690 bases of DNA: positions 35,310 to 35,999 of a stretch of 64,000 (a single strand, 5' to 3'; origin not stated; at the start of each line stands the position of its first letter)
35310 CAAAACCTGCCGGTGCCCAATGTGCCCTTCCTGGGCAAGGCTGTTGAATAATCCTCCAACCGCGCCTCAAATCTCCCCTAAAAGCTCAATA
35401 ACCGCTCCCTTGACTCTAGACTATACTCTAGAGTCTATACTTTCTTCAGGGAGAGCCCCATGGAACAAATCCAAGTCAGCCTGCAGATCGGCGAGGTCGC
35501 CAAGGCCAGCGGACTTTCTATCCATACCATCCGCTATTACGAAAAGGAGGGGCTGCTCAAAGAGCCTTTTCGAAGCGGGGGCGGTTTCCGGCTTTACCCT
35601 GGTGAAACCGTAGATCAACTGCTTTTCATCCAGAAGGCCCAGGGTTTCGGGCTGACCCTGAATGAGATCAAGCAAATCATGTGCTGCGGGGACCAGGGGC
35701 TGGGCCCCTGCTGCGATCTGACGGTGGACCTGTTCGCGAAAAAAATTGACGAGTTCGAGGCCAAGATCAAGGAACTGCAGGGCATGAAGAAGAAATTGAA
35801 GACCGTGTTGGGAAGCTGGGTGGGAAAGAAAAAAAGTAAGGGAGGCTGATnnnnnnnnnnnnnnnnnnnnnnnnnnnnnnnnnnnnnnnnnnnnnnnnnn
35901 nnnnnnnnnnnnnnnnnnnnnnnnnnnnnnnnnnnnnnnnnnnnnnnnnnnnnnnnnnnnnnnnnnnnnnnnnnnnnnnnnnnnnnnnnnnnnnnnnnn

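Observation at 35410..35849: MerR-family regulator with two vicinal cysteine pairs (CC-x7-CC) and a canonical MerR-type promoter heading an ars operon that lacks ArsR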

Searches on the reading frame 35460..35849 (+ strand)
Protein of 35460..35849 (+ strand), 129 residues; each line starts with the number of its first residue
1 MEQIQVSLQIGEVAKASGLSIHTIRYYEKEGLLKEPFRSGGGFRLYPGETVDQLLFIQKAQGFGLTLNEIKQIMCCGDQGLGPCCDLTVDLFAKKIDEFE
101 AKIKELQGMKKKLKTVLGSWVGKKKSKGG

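Call 3: search_protein_families(library=pfam, proteins=[window:35460-35849:+], max_evalue=0.01)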
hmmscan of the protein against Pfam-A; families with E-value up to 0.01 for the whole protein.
window:35460-35849:+ (129 aa): 3 families
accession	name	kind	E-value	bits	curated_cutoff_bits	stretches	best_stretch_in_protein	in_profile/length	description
PF13411.12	MerR_1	-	1.7e-17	63.7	21.6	1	9-74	2-66/69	MerR HTH family regulatory protein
PF00376.29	MerR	-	2.2e-16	59.8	28.2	1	10-46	2-38/38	MerR family regulatory protein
PF09278.17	MerR-DNA-bind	-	2.5e-13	50.9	25.4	1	51-115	1-64/65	MerR, DNA binding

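Call 4: search_protein_families(library=ncbifam, proteins=[window:35460-35849:+], max_evalue=0.01)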
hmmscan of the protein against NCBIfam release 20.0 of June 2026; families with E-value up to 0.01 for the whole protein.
window:35460-35849:+ (129 aa): 18 families
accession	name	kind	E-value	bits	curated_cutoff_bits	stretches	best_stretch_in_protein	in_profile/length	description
TIGR02051.1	MerR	equivalog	1.1e-24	87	150.85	1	9-117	1-106/124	mercury resistance transcriptional regulator MerR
NF007069.0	PRK09514.1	equivalog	4.8e-24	84.9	143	1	8-125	2-119/141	Zn(2+)-responsive transcriptional regulator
TIGR02047.1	CadR-PbrR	equivalog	5.6e-24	84.6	151.45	1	8-116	1-108/127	Cd(II)/Pb(II)-responsive transcriptional regulator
TIGR02044.1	CueR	equivalog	3.1e-23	82.2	147.4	1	9-126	2-118/127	Cu(I)-responsive transcriptional regulator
TIGR02043.1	ZntR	equivalog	2.3e-22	79.6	167.95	1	8-125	2-119/131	Zn(2+)-responsive transcriptional regulator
NF010315.0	PRK13752.1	subfamily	5.2e-15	55.8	261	1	1-116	1-113/144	mercury resistance transcriptional regulator MerR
NF007590.0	PRK10227.1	equivalog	1.8e-14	54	244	1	9-120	2-112/135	Cu(I)-responsive transcriptional regulator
TIGR01950.1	SoxR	equivalog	9.9e-12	44.8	116.9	1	8-118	2-111/142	redox-sensitive transcriptional activator SoxR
NF041849.1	trans_regNmlR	equivalog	2.1e-10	40.7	175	1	9-115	2-107/117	stress response transcriptional regulator NmlR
NF047375.1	HeatShock_HspR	equivalog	1.4e-08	34.7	105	1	9-76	5-72/92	heat shock protein transcriptional repressor HspR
NF053740.1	TransRegTnrAGPos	equivalog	2.2e-07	31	140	1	8-74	13-78/108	hypothetical protein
TIGR02054.1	MerD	equivalog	2.2e-06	28.2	103.65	1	8-79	4-75/120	mercuric resistance transcriptional repressor MerD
NF047377.1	heat_HspR_dupli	exception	5.3e-06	26.1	300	1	20-107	18-100/214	heat shock protein transcriptional repressor HspR, fused homodimer type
NF053782.1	ChlnTransRegdde3219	equivalog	7e-06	25.7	450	1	8-107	7-103/278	choline utilization transcriptional activator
NF050798.1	TF_FtsR_Actino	equivalog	1.6e-05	25.1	150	1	18-76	16-74/223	transcriptional regulator FtsR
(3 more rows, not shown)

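Call 6: find_homologous_proteins(query=window:35460-35846:+, max_evalue=0.00001)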
Query window:35460-35846:+ (129 aa): 148 proteins with E <= 0.00001 among 170 candidates; the best 120 are listed.
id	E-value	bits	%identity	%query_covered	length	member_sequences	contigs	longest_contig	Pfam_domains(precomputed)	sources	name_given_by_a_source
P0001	5.2e-79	281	100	100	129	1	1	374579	PF00376.30,PF13411.13,PF09278.18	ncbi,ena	-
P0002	2.2e-70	253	94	97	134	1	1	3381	PF00376.30,PF13411.13,PF09278.18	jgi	jgi:DNA-binding transcriptional MerR regulator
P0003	1.6e-67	244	88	97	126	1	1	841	PF00376.30,PF13411.13,PF09278.18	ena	-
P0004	2.4e-67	243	88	98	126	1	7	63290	PF00376.30,PF13411.13,PF09278.18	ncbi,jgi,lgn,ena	jgi:DNA-binding transcriptional MerR regulator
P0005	2.1e-59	217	79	97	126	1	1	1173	PF00376.30,PF13411.13,PF09278.18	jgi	jgi:DNA-binding transcriptional MerR regulator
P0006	5.6e-58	213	78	97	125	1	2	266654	PF00376.30,PF13411.13,PF09278.18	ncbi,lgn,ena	-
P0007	1.8e-57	211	76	100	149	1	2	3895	PF00376.30,PF13411.13,PF09278.18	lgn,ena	-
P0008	3.0e-57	210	76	97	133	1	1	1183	PF00376.30,PF13411.13,PF09278.18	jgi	jgi:DNA-binding transcriptional MerR regulator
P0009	4.1e-57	210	77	96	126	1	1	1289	PF00376.30,PF13411.13,PF09278.18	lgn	-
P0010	1.2e-56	208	74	100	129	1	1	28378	PF00376.30,PF13411.13,PF09278.18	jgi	jgi:MerR family Zn(II)-responsive transcriptional regulator of zntA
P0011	3.3e-56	207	75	97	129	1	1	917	PF00376.30,PF13411.13,PF09278.18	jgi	jgi:DNA-binding transcriptional MerR regulator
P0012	7.3e-56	206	80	91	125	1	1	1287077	PF00376.30,PF13411.13,PF09278.18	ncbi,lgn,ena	-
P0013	7.9e-56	206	75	97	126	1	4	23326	PF00376.30,PF13411.13,PF09278.18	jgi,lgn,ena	jgi:DNA-binding transcriptional MerR regulator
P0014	3.4e-55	204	74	97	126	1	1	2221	PF00376.30,PF13411.13,PF09278.18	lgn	-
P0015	4.4e-55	203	80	91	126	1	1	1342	PF00376.30,PF13411.13,PF09278.18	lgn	-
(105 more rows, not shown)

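Call 9: find_related_loci(query=A1, collection=genome_contigs, flank=7000)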
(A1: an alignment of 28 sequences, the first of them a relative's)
Query A1 (129 aa) in genome_contigs; peptide patterns used: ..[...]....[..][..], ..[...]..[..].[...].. (x = any residue, [..] = any of these).
306 stretches matched a pattern; 191 encode a relative of the query (tblastn E <= 1e-3); the best 80 are kept; 80 distinct loci.
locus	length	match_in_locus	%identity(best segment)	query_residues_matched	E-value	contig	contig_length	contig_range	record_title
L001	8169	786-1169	88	1-128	1e-71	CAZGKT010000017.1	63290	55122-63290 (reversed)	MAG TPA_asm: uncultured bacterium isolate binchicken_co162_638 genome assembly, contig: NODE_681_length_63290_cov_9.4793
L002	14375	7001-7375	78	1-125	5e-63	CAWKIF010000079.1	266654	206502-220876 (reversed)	MAG: candidate division FCPU426 bacterium isolate MFD04780.bin.2.20 genome assembly, contig: contig_2905, whole genome s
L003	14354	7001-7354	80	8-125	8e-60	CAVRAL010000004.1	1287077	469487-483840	MAG: candidate division FCPU426 bacterium isolate MFD04540.bin.1.40 genome assembly, contig: contig_4975, whole genome s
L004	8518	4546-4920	75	1-125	9e-60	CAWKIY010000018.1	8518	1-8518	MAG: candidate division FCPU426 bacterium isolate MFD04540.bin.2.61 genome assembly, contig: contig_29018, whole genome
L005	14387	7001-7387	72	1-129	1e-58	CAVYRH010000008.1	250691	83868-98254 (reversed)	MAG: uncultured proteobacterium isolate MFD05512.bin.1.167 genome assembly, contig: contig_23838, whole genome shotgun s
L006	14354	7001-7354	79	8-125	1e-58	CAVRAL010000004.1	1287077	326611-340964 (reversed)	MAG: candidate division FCPU426 bacterium isolate MFD04540.bin.1.40 genome assembly, contig: contig_4975, whole genome s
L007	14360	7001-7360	78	1-120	1e-58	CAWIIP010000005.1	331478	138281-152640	MAG: uncultured proteobacterium isolate MFD09286.bin.2.44 genome assembly, contig: contig_80856, whole genome shotgun se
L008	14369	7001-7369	73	1-123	5e-58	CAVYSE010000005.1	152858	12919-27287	MAG: candidate division FCPU426 bacterium isolate MFD05580.bin.1.91 genome assembly, contig: contig_19743, whole genome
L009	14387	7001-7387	71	1-129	5e-57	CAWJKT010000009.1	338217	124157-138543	MAG: uncultured proteobacterium isolate MFD05512.bin.2.30 genome assembly, contig: contig_22014, whole genome shotgun se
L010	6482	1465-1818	79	8-125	4e-56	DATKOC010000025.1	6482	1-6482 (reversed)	MAG TPA_asm: bacterium isolate SMAG_U14754 k141_5422842, whole genome shotgun sequence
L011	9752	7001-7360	73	8-127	2e-55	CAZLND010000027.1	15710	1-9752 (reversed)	MAG TPA_asm: uncultured bacterium isolate binchicken_co50_333 genome assembly, contig: NODE_4304_length_15710_cov_6.0866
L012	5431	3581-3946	71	8-129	1e-55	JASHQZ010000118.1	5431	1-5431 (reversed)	MAG: candidate division FCPU426 bacterium isolate JOPF088 JOPF_NEAR_contig_440776, whole genome shotgun sequence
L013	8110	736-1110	69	1-125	2e-54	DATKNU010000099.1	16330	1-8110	MAG TPA_asm: bacterium isolate SMAG_U14745 k141_4394436, whole genome shotgun sequence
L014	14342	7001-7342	74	8-121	2e-53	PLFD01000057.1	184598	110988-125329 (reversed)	MAG: candidate division FCPU426 bacterium isolate bog_1179 73.20110800_S3S.14_contig_737, whole genome shotgun sequence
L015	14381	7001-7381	64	1-127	5e-51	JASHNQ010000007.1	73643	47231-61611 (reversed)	MAG: candidate division FCPU426 bacterium isolate JOPF001 JOPF_AWAY_contig_71002, whole genome shotgun sequence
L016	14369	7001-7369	65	1-123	5e-50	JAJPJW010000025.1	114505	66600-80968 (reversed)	MAG: Proteobacteria bacterium isolate Centralia_MAG_561 k107_33283833, whole genome shotgun sequence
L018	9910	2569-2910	64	8-121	4e-47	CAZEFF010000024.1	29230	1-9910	MAG TPA_asm: uncultured bacterium isolate SRP342105_co1_304 genome assembly, contig: NODE_2078_length_29230_cov_7.977995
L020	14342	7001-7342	63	8-121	3e-46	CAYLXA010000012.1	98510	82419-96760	MAG TPA_asm: uncultured bacterium isolate SRP329715_co1_385 genome assembly, contig: NODE_221_length_98510_cov_13.540724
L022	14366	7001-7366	59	7-128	2e-46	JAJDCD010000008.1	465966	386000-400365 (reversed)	MAG: Candidatus Omnitrophota bacterium isolate OFTM55 OFTM55_7, whole genome shotgun sequence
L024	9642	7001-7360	63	8-127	2e-45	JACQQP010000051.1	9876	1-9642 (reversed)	MAG: Candidatus Omnitrophota bacterium isolate NC_groundwater_1336_Ag_S-0.2um_47_36 S_p2_S4_coassembly_k141_1247632, who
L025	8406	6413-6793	60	1-127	2e-45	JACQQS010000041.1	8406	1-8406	MAG: Candidatus Omnitrophota bacterium isolate NC_groundwater_1339_Ag_S-0.2um_49_42 S_p2_S4_coassembly_k141_1786042, who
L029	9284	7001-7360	58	8-127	7e-43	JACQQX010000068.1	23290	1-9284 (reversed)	MAG: Candidatus Omnitrophota bacterium isolate NC_groundwater_1344_Ag_S-0.2um_52_44 S_p2_S4_coassembly_k141_3935281, who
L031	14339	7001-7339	59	9-121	4e-41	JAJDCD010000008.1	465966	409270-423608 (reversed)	MAG: Candidatus Omnitrophota bacterium isolate OFTM55 OFTM55_7, whole genome shotgun sequence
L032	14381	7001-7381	54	1-127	6e-41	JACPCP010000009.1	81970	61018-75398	MAG: Candidatus Omnitrophota bacterium isolate NC_groundwater_286_Ag_S-0.65um_55_12 S6_GD2017_2_S65_scaffold_118, whole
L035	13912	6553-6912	54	10-129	3e-38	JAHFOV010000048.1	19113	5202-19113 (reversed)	MAG: Planctomycetota bacterium isolate nzgw511 NODE_1676_length_19114_cov_4.050703, whole genome shotgun sequence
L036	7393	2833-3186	53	10-127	1e-37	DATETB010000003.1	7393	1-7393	MAG TPA_asm: Candidatus Brocadiales bacterium isolate SMAG_U8304 k141_2280178, whole genome shotgun sequence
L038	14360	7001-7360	51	8-127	7e-37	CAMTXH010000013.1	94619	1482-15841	MAG: uncultured Omnitrophica bacterium isolate G01_MAG_00006 genome assembly, contig: G01_MAG_00006_000000000004, whole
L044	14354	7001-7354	51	10-127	1e-34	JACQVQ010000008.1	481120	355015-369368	MAG: Planctomycetota bacterium isolate NC_groundwater_1467_Ag_S-0.65um_52_288 S_p65_S5_coassembly_k141_4071795, whole ge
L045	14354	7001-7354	47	10-127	1e-33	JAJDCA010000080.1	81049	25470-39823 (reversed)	MAG: Candidatus Omnitrophota bacterium isolate OFTM38 OFTM38_79, whole genome shotgun sequence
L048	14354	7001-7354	46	10-127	6e-31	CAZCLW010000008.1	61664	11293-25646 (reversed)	MAG TPA_asm: uncultured Planctomycetales bacterium isolate SRP239054_co1_195 genome assembly, contig: NODE_247_length_61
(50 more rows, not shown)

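Call 14: search_protein_families(library=pfam, proteins=[L003:7764-8456:+, L003:7336-7782:+, L007:7702-8568:+, L010:2087-2989:+, L015:7691-8476:+, L015:8510-9385:+, L016:7803-8489:+, L016:8622-9494:+, L011:7369-7779:+, L009:8054-8458:+], max_evalue=0.001)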
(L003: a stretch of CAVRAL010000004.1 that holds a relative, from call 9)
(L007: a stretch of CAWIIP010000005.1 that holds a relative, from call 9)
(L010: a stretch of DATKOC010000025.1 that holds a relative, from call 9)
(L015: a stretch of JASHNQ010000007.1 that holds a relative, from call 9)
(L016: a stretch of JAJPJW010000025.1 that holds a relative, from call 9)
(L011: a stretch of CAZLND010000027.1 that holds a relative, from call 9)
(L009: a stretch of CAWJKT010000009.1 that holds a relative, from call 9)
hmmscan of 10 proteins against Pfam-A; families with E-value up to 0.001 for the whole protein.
L003:7764-8456:+ (230 aa): 1 family
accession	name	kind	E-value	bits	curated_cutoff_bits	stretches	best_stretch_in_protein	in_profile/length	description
PF00230.25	MIP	-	5.8e-55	186.9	25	1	7-215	6-222/222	Major intrinsic protein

L003:7336-7782:+ (148 aa): 2 families
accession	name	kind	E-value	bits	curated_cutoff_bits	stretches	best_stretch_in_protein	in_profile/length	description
PF00903.31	Glyoxalase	-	6.2e-16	59.3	20.6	1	14-125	3-121/121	Glyoxalase/Bleomycin resistance protein/Dioxygenase superfamily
PF18029.7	Glyoxalase_6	-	0.00027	22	23.6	1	16-126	2-106/106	Glyoxalase-like domain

L007:7702-8568:+ (288 aa): 1 family
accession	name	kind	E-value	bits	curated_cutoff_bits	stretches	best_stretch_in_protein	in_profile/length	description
PF00230.25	MIP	-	1.2e-55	189.2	25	1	66-273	7-222/222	Major intrinsic protein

L010:2087-2989:+ (300 aa): 1 family
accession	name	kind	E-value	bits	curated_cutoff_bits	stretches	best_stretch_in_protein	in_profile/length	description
PF00230.25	MIP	-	2.3e-52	178.4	25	1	78-284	8-222/222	Major intrinsic protein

L015:7691-8476:+ (261 aa): 1 family
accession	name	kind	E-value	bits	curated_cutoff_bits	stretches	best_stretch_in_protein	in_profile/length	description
PF00230.25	MIP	-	4.2e-54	184.1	25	1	41-251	4-222/222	Major intrinsic protein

L015:8510-9385:+ (291 aa): 1 family
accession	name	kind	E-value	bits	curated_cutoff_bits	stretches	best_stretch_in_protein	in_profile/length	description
PF00494.24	SQS_PSY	-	3.3e-61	207.7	26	1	25-274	4-261/263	Squalene/phytoene synthase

L016:7803-8489:+ (228 aa): 1 family
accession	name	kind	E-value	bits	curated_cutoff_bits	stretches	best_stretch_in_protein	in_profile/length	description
PF00230.25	MIP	-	8.1e-56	189.7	25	1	2-210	6-222/222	Major intrinsic protein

L016:8622-9494:+ (290 aa): 1 family
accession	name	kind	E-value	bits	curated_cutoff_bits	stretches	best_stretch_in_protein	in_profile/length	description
PF00494.24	SQS_PSY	-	1.3e-59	202.5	26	1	23-273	4-262/263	Squalene/phytoene synthase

L011:7369-7779:+ (136 aa): 1 family
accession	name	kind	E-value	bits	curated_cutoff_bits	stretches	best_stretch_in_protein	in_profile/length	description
PF00903.31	Glyoxalase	-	1.2e-14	55.1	20.6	1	3-114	3-121/121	Glyoxalase/Bleomycin resistance protein/Dioxygenase superfamily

L009:8054-8458:+ (134 aa): 2 families
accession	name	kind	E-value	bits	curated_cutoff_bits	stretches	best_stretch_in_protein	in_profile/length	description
PF00903.31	Glyoxalase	-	9.5e-18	65.2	20.6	1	3-114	3-121/121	Glyoxalase/Bleomycin resistance protein/Dioxygenase superfamily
PF18029.7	Glyoxalase_6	-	0.00085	20.4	23.6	0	5-114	2-105/106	Glyoxalase-like domain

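Call 15: search_protein_families(library=pfam, proteins=[L024:7667-8389:+, L024:8410-8937:+, L025:7071-7706:+, L029:7429-7986:+, L029:8001-8531:+, L031:7634-8089:+, L031:8435-8893:+, L032:7624-8199:+, L032:8196-8684:+, L032:8782-9837:+], max_evalue=0.001)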
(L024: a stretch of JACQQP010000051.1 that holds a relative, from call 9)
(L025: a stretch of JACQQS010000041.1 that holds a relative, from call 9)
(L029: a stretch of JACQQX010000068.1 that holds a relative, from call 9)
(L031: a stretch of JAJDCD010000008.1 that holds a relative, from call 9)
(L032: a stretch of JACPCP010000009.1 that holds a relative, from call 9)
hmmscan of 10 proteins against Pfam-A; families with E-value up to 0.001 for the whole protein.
L024:7667-8389:+ (240 aa): 2 families
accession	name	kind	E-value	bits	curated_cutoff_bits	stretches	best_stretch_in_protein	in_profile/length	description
PF00403.32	HMA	-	8.4e-14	52.2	24.8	1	174-234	2-62/62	Heavy-metal-associated domain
PF02411.20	MerT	-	1.2e-12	48.4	32.9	1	61-152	14-109/116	MerT mercuric transport protein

L024:8410-8937:+ (175 aa): 2 families
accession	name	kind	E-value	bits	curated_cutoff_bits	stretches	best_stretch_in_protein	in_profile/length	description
PF18423.6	zf_CopZ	-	7.4e-19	67.9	28.4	1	36-96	2-61/62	Zinc binding domain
PF04324.20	Fer2_BFD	-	2.1e-05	25.2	26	1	112-151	2-38/50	BFD-like [2Fe-2S] binding domain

L025:7071-7706:+ (211 aa): 2 families
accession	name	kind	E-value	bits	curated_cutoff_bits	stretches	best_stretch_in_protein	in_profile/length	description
PF02411.20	MerT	-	1.9e-13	50.9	32.9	1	32-118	14-103/116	MerT mercuric transport protein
PF00403.32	HMA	-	7.4e-11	42.7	24.8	1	145-205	2-62/62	Heavy-metal-associated domain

L029:7429-7986:+ (185 aa): 2 families
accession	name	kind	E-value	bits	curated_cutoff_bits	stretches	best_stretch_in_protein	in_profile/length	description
PF00403.32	HMA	-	3.5e-14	53.4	24.8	1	118-179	1-62/62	Heavy-metal-associated domain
PF02411.20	MerT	-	3.9e-11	43.5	32.9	1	7-90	14-100/116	MerT mercuric transport protein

L029:8001-8531:+ (176 aa): 1 family
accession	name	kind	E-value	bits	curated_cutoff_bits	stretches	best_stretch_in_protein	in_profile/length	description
PF18423.6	zf_CopZ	-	1.2e-17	64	28.4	1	36-96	2-61/62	Zinc binding domain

L031:7634-8089:+ (151 aa): 1 family
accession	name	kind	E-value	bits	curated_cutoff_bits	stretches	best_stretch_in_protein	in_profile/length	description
PF03203.19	MerC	-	3.9e-14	53.6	27.6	1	40-142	4-108/108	MerC mercury resistance protein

L031:8435-8893:+ (152 aa): 1 family
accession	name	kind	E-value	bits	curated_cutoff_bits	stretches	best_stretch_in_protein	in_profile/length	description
PF01475.25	FUR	-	4.8e-32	111.1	23.1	1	22-141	2-121/121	Ferric uptake regulator family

L032:7624-8199:+ (191 aa): 2 families
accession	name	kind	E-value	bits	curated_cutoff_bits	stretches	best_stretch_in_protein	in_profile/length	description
PF02411.20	MerT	-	9e-15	55.2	32.9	1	7-93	14-103/116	MerT mercuric transport protein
PF00403.32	HMA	-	8.9e-13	48.9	24.8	1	120-180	2-62/62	Heavy-metal-associated domain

L032:8196-8684:+ (162 aa): 1 family
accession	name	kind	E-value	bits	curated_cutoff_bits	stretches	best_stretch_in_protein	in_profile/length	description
PF18423.6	zf_CopZ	-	2.3e-15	56.7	28.4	1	13-61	2-52/62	Zinc binding domain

L032:8782-9837:+ (351 aa): 2 families
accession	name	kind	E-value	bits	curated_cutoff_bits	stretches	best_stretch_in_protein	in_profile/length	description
PF04784.19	DUF547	-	9.1e-28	97.2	27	1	160-279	2-125/125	Protein of unknown function, DUF547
PF13192.12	Thioredoxin_3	-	0.00013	22.4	24.8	1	10-79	8-75/76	Thioredoxin domain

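Call 23: search_solved_structures(query=window:35460-35846:+, max_evalue=0.00001, show_alignments=5)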
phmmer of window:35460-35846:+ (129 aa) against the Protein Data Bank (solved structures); distinct sequences matched with E-value up to 0.00001: 18.
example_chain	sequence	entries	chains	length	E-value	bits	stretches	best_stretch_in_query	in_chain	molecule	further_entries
4ua1_A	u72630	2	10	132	1.5e-19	73.9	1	8-113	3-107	Regulatory protein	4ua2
5gpe_A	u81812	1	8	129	3.9e-17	66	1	8-116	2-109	Transcriptional regulator, MerR-family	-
6jyw_A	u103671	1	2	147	1.6e-16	64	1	9-113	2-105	CadR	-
6jgf_A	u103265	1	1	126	2.1e-16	63.7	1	9-113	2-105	CadR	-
6jgv_A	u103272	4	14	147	3.3e-16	63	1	9-113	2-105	CadR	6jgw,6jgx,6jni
5crl_A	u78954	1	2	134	2.9e-13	53.5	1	6-114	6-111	Mercuric resistance operon regulatory protein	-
6ldi_G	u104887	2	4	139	1.7e-12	51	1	7-118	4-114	HTH-type transcriptional regulator CueR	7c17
4wls_A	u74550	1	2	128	4.3e-12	49.7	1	9-118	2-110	HTH-type transcriptional regulator CueR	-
1q05_A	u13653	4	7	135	4.6e-12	49.6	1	9-118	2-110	Transcriptional regulator cueR | HTH-type transcriptional regulator CueR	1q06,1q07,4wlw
6xh7_G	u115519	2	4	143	5.4e-12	49.4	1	9-118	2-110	HTH-type transcriptional regulator CueR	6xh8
3gp4_A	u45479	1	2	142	9.4e-07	32.4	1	7-105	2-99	Transcriptional regulator, MerR family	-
5e01_A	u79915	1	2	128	1e-06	32.3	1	12-109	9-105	Uncharacterized HTH-type transcriptional regulator HI_0186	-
5d8c_A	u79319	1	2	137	1.2e-06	32.1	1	12-109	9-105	MerR family regulator protein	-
5d90_B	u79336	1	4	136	1.2e-06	32.1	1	12-109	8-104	MerR family regulator protein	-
7tec_A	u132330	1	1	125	1.8e-06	31.5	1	9-75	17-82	HTH-type transcriptional regulator GlnR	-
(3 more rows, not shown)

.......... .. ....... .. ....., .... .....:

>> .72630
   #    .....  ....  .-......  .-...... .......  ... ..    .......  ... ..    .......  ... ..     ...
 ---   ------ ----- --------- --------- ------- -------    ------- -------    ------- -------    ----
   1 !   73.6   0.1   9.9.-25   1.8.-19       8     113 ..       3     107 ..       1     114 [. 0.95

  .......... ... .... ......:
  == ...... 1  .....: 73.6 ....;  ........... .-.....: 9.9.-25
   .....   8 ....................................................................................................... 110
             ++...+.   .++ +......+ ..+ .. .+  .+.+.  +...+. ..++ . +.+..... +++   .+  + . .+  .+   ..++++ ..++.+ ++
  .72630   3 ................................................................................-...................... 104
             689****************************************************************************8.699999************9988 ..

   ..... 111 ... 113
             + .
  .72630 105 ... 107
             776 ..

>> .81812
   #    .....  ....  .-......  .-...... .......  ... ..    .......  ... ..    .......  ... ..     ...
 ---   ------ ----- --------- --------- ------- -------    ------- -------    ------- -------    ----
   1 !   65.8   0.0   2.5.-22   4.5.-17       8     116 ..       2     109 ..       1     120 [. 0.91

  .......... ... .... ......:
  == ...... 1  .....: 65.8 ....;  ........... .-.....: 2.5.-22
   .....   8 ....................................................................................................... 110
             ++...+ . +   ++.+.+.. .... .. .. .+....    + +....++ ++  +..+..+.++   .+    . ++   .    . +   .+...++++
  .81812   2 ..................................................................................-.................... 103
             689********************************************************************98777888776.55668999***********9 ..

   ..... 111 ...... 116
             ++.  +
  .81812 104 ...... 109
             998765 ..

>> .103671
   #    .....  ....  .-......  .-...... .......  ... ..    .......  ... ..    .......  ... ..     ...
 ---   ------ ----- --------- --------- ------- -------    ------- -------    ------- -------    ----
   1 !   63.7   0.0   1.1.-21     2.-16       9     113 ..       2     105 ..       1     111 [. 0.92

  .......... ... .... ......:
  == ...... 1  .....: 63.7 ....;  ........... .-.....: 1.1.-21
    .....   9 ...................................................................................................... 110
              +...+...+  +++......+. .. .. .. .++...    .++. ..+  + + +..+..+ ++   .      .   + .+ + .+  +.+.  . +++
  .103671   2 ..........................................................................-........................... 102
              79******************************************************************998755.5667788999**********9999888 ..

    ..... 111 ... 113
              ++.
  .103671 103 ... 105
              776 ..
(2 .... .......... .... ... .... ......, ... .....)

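Call 24: find_encoding_contigs(protein=P0001, flank=3000, max_places=2)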
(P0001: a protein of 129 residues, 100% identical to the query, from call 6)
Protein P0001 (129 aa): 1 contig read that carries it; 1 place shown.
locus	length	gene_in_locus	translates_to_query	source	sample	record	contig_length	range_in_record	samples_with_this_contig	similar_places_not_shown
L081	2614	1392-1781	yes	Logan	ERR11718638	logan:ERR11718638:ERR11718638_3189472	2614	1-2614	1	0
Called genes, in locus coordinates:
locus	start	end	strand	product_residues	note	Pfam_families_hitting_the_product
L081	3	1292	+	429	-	?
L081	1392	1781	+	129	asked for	PF00376:MerR, PF13411:MerR_1, PF09278:MerR-DNA-bind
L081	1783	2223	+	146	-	PF01451:LMWPc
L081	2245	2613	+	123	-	?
